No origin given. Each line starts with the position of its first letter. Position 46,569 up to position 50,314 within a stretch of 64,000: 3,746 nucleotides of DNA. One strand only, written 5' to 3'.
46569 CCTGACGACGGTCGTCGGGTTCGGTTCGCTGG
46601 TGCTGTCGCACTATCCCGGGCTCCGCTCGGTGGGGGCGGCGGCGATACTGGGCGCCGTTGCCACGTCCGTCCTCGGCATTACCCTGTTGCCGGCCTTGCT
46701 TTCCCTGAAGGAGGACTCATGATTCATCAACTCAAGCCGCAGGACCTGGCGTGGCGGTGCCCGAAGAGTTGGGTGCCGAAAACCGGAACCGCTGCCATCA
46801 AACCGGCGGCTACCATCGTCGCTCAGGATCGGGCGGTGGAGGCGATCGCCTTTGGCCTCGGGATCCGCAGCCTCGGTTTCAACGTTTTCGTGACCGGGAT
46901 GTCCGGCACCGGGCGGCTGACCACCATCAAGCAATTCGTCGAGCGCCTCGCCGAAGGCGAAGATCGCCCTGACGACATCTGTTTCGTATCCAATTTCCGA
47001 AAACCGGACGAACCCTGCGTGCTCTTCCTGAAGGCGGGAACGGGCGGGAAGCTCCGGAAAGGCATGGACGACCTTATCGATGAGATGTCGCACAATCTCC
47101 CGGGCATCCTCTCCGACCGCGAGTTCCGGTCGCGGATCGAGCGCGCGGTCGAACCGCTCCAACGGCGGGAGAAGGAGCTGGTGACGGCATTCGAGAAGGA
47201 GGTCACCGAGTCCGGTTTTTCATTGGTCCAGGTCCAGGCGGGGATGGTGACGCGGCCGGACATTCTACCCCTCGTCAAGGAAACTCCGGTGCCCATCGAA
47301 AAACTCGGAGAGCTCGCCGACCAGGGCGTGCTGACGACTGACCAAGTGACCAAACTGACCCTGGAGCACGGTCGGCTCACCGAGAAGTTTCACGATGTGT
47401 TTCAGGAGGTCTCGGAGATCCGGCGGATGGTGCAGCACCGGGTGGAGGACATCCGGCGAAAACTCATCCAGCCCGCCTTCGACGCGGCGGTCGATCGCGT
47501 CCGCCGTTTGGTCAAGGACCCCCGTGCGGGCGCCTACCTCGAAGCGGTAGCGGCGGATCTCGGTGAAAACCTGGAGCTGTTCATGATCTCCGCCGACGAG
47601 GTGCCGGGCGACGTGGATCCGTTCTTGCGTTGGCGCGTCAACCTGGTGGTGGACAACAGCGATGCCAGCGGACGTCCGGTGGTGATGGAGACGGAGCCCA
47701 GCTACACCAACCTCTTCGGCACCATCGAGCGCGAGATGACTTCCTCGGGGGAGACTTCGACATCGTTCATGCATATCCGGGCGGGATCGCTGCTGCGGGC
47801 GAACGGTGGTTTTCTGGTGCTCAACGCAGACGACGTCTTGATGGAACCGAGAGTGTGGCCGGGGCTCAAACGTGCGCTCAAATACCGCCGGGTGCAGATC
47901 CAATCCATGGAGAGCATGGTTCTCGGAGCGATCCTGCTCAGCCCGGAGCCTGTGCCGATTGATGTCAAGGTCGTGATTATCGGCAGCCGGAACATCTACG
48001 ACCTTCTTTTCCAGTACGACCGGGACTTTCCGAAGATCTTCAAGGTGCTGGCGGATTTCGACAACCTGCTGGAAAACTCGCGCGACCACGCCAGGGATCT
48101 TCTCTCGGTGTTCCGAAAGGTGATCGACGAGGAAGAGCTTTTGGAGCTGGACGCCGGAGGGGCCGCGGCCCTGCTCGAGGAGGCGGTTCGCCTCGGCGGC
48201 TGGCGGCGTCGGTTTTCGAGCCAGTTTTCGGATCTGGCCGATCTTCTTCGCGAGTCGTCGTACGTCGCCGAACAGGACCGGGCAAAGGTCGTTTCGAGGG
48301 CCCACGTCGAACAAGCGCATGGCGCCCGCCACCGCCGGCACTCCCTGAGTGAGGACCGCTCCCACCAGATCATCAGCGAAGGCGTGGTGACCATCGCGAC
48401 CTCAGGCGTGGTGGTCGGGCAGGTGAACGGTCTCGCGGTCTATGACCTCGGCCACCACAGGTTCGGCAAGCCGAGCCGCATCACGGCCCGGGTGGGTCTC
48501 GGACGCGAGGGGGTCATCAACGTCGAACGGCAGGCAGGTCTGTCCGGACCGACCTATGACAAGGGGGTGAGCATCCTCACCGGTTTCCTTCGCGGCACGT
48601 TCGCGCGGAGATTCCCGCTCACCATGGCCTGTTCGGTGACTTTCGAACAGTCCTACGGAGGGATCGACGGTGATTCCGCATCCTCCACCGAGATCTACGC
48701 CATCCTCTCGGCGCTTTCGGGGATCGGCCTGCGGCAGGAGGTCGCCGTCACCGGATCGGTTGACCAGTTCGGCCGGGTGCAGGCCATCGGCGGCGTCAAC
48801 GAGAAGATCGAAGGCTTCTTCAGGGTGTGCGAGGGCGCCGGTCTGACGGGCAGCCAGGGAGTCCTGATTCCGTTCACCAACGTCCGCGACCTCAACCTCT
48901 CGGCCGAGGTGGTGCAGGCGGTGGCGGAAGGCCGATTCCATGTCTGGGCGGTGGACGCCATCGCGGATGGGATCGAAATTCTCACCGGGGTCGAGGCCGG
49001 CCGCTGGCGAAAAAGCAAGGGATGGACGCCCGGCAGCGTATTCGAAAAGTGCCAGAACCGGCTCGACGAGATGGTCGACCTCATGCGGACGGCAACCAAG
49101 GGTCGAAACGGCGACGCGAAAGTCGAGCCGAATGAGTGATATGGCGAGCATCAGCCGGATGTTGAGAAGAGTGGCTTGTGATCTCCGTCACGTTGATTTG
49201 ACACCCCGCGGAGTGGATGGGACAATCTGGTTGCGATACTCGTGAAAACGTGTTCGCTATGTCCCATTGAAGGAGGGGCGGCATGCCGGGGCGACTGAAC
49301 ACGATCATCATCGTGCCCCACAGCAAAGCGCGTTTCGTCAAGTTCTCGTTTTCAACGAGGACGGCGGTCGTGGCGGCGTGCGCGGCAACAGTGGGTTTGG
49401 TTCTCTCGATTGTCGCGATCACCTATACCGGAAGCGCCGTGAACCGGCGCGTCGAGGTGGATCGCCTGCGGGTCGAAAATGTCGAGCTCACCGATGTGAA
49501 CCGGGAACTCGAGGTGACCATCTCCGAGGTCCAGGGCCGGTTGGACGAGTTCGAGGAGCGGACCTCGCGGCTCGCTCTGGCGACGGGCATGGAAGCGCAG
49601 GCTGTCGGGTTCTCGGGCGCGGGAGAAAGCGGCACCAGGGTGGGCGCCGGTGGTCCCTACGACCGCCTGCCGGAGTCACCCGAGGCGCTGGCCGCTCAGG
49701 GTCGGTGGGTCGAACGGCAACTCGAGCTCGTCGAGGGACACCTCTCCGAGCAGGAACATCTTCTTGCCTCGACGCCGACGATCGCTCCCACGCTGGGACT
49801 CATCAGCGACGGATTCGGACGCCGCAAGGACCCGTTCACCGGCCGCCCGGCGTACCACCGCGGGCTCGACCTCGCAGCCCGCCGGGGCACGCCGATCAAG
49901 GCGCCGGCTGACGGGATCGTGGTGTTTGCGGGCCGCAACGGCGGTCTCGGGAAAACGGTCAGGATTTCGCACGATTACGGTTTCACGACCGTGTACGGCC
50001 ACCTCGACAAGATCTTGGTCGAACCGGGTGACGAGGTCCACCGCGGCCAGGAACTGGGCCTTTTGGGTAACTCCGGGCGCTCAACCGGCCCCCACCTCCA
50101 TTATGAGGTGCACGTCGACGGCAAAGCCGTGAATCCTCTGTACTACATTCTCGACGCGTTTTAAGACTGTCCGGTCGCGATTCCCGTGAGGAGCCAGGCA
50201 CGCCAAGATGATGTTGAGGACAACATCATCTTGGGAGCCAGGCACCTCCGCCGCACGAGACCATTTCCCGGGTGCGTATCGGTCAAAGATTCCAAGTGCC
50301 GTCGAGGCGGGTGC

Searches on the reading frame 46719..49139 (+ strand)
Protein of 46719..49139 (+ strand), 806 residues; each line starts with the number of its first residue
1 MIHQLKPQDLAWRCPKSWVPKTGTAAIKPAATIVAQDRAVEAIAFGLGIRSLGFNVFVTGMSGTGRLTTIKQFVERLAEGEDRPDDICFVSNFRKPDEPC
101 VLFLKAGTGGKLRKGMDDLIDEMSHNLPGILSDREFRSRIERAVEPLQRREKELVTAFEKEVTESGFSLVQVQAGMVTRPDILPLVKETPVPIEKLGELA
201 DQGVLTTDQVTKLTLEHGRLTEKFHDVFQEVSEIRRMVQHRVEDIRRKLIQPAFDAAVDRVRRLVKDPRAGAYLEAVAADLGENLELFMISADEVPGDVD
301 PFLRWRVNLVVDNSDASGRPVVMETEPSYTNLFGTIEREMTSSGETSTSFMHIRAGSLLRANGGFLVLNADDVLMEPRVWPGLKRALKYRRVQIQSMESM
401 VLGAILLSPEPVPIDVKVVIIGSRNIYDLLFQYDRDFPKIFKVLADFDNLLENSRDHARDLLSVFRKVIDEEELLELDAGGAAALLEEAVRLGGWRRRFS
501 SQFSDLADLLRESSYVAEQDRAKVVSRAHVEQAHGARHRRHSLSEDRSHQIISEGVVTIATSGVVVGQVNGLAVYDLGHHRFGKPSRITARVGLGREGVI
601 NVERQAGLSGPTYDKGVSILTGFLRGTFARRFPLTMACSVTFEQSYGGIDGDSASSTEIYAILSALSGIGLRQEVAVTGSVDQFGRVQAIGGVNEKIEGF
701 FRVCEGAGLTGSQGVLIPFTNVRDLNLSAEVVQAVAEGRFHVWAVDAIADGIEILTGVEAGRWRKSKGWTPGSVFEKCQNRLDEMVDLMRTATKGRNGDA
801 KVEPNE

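Call 56: search_protein_families(library=pfam, proteins=[window:46719-49139:+], max_evalue=0.00001)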
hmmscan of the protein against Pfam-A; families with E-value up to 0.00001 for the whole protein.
window:46719-49139:+ (806 aa): 4 families
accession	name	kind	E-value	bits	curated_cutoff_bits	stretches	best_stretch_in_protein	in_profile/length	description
PF13654.12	AAA_32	-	2.4e-47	160.7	21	1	318-448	2-133/133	LonB-like, AAA domain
PF20436.4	LonB_AAA-LID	-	2.6e-17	63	22.4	1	477-540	2-65/65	Archaeal LonB, AAA+ ATPase LID domain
PF20437.3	LonC_helical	-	2.9e-10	40.4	24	1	86-119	1-34/34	Lon-like LonC helical domain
PF05362.19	Lon_C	-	2.7e-09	37.3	21.1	1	650-735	108-183/205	Lon protease (S16) C-terminal proteolytic domain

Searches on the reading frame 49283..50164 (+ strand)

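Call 56: search_protein_families(library=pfam, proteins=[window:49283-50164:+], max_evalue=0.00001)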
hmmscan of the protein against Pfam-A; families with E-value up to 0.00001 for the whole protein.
window:49283-50164:+ (293 aa): 1 family
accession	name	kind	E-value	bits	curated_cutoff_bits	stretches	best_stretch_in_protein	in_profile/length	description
PF01551.29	Peptidase_M23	-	3.4e-36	123.8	28.7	1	191-285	2-96/96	Peptidase family M23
